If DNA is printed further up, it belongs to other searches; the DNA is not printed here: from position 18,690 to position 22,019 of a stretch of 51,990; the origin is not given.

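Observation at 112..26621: ECF sigma/anti-sigma-headed 26.5-kb array of secreted giant multidomain proteins: candidate undescribed envelope system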

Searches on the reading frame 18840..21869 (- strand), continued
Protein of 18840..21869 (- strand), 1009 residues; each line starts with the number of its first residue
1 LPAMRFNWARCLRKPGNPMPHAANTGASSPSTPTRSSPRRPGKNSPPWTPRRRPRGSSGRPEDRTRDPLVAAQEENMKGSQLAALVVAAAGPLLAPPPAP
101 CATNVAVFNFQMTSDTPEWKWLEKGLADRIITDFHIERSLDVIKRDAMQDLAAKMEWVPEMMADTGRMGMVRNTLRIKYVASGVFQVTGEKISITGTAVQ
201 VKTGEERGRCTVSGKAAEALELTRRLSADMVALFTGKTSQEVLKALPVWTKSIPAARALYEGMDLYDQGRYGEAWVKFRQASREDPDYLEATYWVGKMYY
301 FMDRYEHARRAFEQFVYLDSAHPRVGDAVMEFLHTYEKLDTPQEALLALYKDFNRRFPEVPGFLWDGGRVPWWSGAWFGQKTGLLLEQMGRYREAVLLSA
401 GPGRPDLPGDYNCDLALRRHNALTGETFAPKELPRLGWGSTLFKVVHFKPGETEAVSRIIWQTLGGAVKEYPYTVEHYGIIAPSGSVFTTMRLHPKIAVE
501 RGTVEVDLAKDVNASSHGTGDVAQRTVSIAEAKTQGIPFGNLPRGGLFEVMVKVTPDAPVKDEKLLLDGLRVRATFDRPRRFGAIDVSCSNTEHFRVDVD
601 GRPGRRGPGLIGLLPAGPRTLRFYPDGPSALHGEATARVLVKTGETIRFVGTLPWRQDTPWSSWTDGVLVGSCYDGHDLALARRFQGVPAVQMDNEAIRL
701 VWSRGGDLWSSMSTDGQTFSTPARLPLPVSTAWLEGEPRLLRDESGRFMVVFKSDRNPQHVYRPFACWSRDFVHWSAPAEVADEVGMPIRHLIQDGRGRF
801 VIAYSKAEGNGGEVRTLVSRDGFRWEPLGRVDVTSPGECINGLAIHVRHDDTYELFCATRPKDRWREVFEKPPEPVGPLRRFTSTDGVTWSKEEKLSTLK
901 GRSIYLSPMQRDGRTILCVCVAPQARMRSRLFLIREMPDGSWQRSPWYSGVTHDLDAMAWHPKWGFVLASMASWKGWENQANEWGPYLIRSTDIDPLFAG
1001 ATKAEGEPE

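Call 46: fold_search(model_id=the predicted structure, library=pdb)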
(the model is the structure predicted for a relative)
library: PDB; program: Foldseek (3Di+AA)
matches with E <= 10: 1619; with E <= 0.001: 227
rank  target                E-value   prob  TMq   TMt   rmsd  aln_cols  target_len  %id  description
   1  8feb                  5.4e-14  1.00  0.28  0.49  14.4       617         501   14  Crystal Structure of Porphyromonas gingivalis Sialidase (PG_0352) (released 2023-10-04)
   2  8t1z                  6.3e-14  1.00  0.28  0.48  14.4       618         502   14  Crystal Structure of Porphyromonas gingivalis Sialidase (PG_0352) Bound to Neu5Ac (NANA) (released 2023-10-04)
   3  8gn6_A                7.8e-14  1.00  0.28  0.50  15.4       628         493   13  Crystallization of Sialidase from Porphyromonas gingivalis (released 2023-04-19)
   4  8t26                  2.5e-13  1.00  0.29  0.49  14.3       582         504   15  Crystal Structure of Porphyromonas gingivalis Sialidase (PG_0352) D219A mutant bound to 3'-Sialyllactose (only Neu5Ac vi (released 2023-10-04)
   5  8gn6_C                2.6e-13  1.00  0.28  0.49  14.6       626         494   13  Crystallization of Sialidase from Porphyromonas gingivalis (released 2023-04-19)
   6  8t1y                  4.4e-13  1.00  0.28  0.50  14.0       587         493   14  Crystal Structure of Porphyromonas gingivalis Sialidase (PG_0352) Bound to Neu5Ac2en (DANA) (released 2023-10-04)
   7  5hx0_B                2.0e-11  1.00  0.27  0.63   5.4       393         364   14  Crystal structure of unknown function protein Dfer_1899 fromDyadobacter fermentans DSM 18053 (released 2016-02-17)
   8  5hx0_A                2.9e-11  1.00  0.27  0.62   5.5       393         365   14  Crystal structure of unknown function protein Dfer_1899 fromDyadobacter fermentans DSM 18053 (released 2016-02-17)
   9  4yz2_A                1.7e-10  1.00  0.27  0.37  13.7       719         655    9  Crystal Structure of Streptococcus pneumoniae NanC, in complex with 2-deoxy-2,3-didehydro-N-acetylneuraminic acid. (released 2015-09-23)
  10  1sll                  5.6e-10  1.00  0.28  0.37  13.1       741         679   11  SIALIDASE L FROM LEECH MACROBDELLA DECORA (released 1998-12-16)
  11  4yw1_A                6.1e-10  1.00  0.28  0.38  13.4       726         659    9  Crystal Structure of Streptococcus pneumoniae NanC, complex with Neu5Ac and Neu5Ac2en following soaking with 3'SL (released 2015-09-23)
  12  4yz4_A                6.8e-10  1.00  0.27  0.36  13.5       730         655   10  Crystal Structure of Streptococcus pneumoniae NanC, in complex with N-Acetylneuraminic acid. (released 2015-09-23)
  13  4yz3_A                1.5e-09  1.00  0.27  0.37  13.7       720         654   10  Crystal Structure of Streptococcus pneumoniae NanC, in complex with Oseltamivir. (released 2016-04-20)
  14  4yz1_B                1.8e-09  1.00  0.28  0.38  13.1       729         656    9  Crystal Structure of Streptococcus pneumoniae NanC, apo structure. (released 2015-09-23)
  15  2ya4_B                1.9e-09  1.00  0.27  0.50   6.5       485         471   12  Crystal structure of Streptococcus pneumoniae NanA (TIGR4) (released 2011-04-27)
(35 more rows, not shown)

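Call 73: search_protein_families(library=pfam, alignment_id=A1, max_evalue=0.01)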
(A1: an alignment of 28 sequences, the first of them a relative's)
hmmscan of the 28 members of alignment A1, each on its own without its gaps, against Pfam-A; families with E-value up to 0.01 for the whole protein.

A. member 1, P0001 (933 aa): 5 families
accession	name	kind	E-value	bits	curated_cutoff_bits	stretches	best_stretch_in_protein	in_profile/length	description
PF13414.12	TPR_11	-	0.00012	22.2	26.8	1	189-224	4-39/42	TPR repeat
PF14559.12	TPR_19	-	0.00032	21.4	25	1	189-238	1-50/68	Tetratricopeptide repeat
PF07719.23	TPR_2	-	0.00038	20.8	27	0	215-243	3-31/34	Tetratricopeptide repeat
PF13432.12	TPR_16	-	0.0022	18.8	32.7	0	185-243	3-61/65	Tetratricopeptide repeat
PF13181.12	TPR_8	-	0.0053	17.3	25.7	0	217-246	5-34/34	Tetratricopeptide repeat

B. families by the number of members that match (of 28 scanned): 14 families
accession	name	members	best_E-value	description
PF14559.12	TPR_19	23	3e-07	Tetratricopeptide repeat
PF13414.12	TPR_11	21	1e-07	TPR repeat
PF13432.12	TPR_16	17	6.7e-06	Tetratricopeptide repeat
PF07719.23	TPR_2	17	8e-05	Tetratricopeptide repeat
PF17680.6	FlgO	9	5.7e-07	FlgO protein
PF12895.13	ANAPC3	9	6.2e-05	Anaphase-promoting complex, cyclosome, subunit 3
PF13088.12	BNR_2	8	3.4e-09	BNR repeat-like domain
PF13181.12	TPR_8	7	0.00028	Tetratricopeptide repeat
PF13428.12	TPR_14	3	0.001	Tetratricopeptide repeat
PF04052.18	TolB_N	1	0.0023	TolB amino-terminal domain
PF12604.14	gp37_C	1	0.0041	Tail fibre protein gp37 C terminal domain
PF24355.1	DUF7514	1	0.0046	Domain of unknown function (DUF7514)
PF19138.6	TbsP_N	1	0.0048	Transcriptional regulator TbsP-like, N-terminal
PF24067.1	Beta-prop_BT_1020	1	0.0055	BT_1020-like, N-terminal beta propeller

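Call 75: search_protein_families(library=pfam, proteins=[L015:789-3563:-, L015:3554-4750:-], max_evalue=0.01)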
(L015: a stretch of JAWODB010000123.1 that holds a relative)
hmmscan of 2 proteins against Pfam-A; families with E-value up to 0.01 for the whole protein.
L015:789-3563:- (924 aa): 1 family
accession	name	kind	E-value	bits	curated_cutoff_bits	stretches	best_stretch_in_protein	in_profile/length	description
PF07719.23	TPR_2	-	0.00051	20.4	27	0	302-330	5-33/34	Tetratricopeptide repeat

L015:3554-4750:- (398 aa): 39 families (the best 25 are shown)
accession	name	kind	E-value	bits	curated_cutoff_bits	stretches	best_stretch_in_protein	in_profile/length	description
PF25174.1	Beta-prop_THOC3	-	3.5e-34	118.5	305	2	70-162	162-254/272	THOC3 beta-propeller domain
PF00400.38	WD40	-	8.3e-31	105.5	27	3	71-107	3-39/39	WD domain, G-beta repeat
PF25173.1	Beta-prop_WDR3_1st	-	9.2e-30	104.1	154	2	72-156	64-148/184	WDR3 first beta-propeller domain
PF24814.1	WD40_Prp19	-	3.9e-28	98.7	320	2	72-234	42-205/281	Prp19 WD40 domain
PF24807.1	WD40_CDC20-Fz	-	1.4e-24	87.3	200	2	123-347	53-284/292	CDC20/Fizzy WD40 domain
PF25172.1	Beta-prop_WDR3_2nd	-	3.2e-21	76.3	140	2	71-150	209-288/293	WDR3 second beta-propeller domain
PF23414.1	Beta-prop_EML_2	-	2.3e-19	70.2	90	1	85-204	4-123/266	Echinoderm microtubule-associated protein second beta-propeller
PF24796.1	WDR55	-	2.9e-19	69.7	200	2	165-234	223-292/296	WDR55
PF25175.1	Beta-prop_WDR5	-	1.8e-18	67.3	250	1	71-155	86-170/296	WDR5 beta-propeller domain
PF23393.2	Beta-prop_WDR90_POC16_2nd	-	3.6e-17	62.9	60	1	134-238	7-110/291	WDR90/POC16, second beta-propeller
PF24817.1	WD40_WDHD1_1st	-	9.6e-17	61.5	109.9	2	122-208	87-172/291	WDHD1 first WD40 domain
PF24782.2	WD40_MABP1-WDR62_2nd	-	3.7e-16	59.4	290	2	66-149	257-340/341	MABP1/WDR62 second WD40 domain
PF25168.1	Beta-prop_WDR36-Utp21_2nd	-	7.4e-16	58.8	84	3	133-276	169-309/335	WDR36/Utp21 second beta-propeller domain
PF24805.1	EIF3I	-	2.7e-15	56.8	200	1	73-130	46-102/324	EIF3I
PF25391.1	WD40_Gbeta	-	4e-15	56.1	150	2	98-236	161-300/340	G protein beta WD-40 repeat protein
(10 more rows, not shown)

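Call 76: search_protein_families(library=pfam, proteins=[P0006, P0012, P0023, P0016], max_evalue=0.01)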
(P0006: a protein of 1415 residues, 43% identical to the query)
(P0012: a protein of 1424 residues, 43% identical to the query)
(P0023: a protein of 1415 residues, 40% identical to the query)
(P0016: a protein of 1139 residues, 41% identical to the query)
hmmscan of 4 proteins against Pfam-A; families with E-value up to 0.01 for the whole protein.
P0006 (1415 aa): 3 families
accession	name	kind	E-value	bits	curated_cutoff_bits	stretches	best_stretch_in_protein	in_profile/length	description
PF13414.12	TPR_11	-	0.0003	20.9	26.8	1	190-225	4-39/42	TPR repeat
PF14559.12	TPR_19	-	0.00063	20.5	25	0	190-239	1-50/68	Tetratricopeptide repeat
PF13432.12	TPR_16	-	0.0022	18.9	32.7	0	186-225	3-42/65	Tetratricopeptide repeat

P0012 (1424 aa): 4 families
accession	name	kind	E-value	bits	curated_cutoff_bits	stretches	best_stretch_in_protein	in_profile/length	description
PF13088.12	BNR_2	-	6.3e-05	22.9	31.4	0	678-792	162-275/277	BNR repeat-like domain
PF14559.12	TPR_19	-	0.00099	19.8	25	1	200-261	1-62/68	Tetratricopeptide repeat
PF13432.12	TPR_16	-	0.0019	19.1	32.7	1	196-252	3-59/65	Tetratricopeptide repeat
PF13414.12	TPR_11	-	0.002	18.2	26.8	1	200-235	4-39/42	TPR repeat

P0023 (1415 aa): 0 families

P0016 (1139 aa): 5 families
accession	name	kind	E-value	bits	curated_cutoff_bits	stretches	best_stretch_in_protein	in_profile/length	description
PF06452.16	CBM9_1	-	1.7e-06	28.5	23.4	1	951-1119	16-173/185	Carbohydrate family 9 binding domain-like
PF14559.12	TPR_19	-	0.00022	21.9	25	1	190-251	1-62/68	Tetratricopeptide repeat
PF13432.12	TPR_16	-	0.00081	20.2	32.7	1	187-239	4-56/65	Tetratricopeptide repeat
PF07719.23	TPR_2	-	0.0015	18.9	27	0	215-239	2-26/34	Tetratricopeptide repeat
PF13414.12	TPR_11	-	0.0046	17.1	26.8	0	190-225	4-39/42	TPR repeat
